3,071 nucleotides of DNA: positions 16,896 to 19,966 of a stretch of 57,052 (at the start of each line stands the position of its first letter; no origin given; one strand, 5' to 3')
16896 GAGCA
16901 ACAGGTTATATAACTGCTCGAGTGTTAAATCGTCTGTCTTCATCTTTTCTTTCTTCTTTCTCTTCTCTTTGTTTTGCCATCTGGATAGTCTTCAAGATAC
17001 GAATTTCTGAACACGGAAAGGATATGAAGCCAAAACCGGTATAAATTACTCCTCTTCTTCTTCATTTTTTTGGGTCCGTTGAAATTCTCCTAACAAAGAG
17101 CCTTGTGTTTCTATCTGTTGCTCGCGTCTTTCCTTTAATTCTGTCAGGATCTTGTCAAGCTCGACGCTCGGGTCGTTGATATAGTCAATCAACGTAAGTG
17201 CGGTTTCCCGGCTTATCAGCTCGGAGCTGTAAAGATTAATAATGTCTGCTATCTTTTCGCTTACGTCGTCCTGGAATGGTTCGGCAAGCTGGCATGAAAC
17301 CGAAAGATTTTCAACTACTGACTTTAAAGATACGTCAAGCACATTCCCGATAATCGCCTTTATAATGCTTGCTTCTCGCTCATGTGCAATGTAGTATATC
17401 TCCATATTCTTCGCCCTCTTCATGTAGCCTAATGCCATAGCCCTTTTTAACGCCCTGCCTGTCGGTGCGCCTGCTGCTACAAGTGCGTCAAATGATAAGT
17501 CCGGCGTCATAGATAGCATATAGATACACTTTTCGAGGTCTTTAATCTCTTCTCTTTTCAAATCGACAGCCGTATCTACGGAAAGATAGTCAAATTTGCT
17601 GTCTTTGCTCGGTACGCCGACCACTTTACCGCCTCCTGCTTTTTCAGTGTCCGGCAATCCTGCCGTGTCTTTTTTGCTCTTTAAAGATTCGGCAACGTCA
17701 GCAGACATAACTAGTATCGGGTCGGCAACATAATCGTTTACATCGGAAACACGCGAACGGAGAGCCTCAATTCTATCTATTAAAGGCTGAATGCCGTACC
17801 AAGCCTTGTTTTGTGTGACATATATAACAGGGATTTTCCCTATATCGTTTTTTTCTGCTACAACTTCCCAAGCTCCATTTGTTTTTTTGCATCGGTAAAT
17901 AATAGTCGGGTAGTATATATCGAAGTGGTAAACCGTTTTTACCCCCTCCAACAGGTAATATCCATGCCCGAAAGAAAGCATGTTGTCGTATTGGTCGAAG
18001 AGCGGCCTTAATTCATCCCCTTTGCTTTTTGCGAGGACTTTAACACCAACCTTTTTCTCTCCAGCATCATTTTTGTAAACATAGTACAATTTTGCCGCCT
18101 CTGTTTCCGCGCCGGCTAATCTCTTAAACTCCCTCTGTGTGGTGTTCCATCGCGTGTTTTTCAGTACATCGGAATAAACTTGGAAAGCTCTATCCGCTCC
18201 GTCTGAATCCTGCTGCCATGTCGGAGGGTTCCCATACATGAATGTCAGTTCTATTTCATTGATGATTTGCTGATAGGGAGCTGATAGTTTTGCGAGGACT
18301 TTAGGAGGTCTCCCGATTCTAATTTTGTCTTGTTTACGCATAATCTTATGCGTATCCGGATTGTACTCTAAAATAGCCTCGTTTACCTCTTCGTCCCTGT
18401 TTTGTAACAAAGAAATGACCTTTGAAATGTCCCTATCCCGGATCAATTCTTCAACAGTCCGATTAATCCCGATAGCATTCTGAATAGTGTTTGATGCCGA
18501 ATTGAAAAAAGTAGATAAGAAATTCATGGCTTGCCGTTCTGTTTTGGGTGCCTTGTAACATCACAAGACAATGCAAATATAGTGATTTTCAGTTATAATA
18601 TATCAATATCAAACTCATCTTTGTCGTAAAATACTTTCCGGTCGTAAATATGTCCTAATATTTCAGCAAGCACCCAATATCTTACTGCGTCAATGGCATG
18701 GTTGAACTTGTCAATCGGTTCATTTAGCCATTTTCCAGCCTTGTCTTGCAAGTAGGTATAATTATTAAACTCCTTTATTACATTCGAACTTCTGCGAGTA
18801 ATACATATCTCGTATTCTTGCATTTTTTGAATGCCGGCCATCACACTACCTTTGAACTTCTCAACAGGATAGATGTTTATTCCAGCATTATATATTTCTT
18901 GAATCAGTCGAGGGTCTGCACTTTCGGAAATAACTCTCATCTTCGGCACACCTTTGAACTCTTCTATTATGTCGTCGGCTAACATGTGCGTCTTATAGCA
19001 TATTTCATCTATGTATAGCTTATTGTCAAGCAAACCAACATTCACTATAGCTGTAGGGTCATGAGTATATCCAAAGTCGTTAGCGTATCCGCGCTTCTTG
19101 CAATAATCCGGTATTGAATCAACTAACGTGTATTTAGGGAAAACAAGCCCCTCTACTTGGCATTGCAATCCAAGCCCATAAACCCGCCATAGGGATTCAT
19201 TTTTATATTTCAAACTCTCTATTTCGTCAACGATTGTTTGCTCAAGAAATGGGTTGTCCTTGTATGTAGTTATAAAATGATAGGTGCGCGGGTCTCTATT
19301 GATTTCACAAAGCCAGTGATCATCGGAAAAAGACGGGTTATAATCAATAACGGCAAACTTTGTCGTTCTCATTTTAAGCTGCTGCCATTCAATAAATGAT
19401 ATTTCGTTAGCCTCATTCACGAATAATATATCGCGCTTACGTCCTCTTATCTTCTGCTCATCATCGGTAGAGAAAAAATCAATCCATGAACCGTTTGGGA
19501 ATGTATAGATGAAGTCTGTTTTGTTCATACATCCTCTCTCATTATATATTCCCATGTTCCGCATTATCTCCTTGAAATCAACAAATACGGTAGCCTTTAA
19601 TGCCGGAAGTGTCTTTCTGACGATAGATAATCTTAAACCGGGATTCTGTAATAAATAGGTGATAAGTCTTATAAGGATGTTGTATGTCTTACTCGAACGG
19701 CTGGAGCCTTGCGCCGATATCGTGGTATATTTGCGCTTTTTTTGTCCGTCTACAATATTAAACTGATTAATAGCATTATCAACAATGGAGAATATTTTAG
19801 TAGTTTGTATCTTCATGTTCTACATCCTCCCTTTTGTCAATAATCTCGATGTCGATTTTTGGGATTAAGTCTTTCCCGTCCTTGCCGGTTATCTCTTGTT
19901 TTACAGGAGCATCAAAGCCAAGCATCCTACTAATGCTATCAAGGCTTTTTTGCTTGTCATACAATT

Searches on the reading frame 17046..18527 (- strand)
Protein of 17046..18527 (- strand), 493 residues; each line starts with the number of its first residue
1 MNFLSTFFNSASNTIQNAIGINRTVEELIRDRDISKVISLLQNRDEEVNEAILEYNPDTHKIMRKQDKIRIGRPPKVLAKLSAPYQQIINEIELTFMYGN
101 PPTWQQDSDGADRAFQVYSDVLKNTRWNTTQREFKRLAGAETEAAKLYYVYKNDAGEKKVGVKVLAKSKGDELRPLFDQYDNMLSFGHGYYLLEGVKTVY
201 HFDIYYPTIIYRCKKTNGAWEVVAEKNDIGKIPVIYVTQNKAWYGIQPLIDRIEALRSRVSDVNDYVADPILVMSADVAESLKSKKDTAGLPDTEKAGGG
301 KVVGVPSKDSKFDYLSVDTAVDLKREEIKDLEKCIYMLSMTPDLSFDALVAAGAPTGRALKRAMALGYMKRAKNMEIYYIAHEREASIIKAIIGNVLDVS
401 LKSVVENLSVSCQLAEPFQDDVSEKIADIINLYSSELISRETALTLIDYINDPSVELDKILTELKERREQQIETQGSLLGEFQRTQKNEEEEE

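Call 84: search_protein_families(library=pfam, proteins=[window:17046-18527:-], max_evalue=0.001)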
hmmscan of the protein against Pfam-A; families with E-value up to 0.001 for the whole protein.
window:17046-18527:- (493 aa): 1 family
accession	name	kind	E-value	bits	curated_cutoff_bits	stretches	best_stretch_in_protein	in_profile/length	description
PF05133.19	SPP1_portal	-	3.3e-34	119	25.5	1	55-468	22-414/416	Phage portal protein, SPP1 Gp6-like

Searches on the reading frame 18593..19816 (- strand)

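Call 84: search_protein_families(library=pfam, proteins=[window:18593-19816:-], max_evalue=0.001)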
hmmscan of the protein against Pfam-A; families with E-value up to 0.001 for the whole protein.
window:18593-19816:- (407 aa): 3 families
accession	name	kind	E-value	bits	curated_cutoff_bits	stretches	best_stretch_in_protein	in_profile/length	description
PF17288.8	Terminase_3C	-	9e-24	85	26.7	1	247-382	1-153/155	Terminase RNAseH like domain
PF04466.19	Terminase_3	-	2.6e-19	70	23.2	1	35-216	7-200/201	Phage terminase large subunit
PF03237.21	Terminase_6N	-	5.1e-05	23.5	22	1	40-227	7-209/215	Terminase large subunit, T4likevirus-type, N-terminal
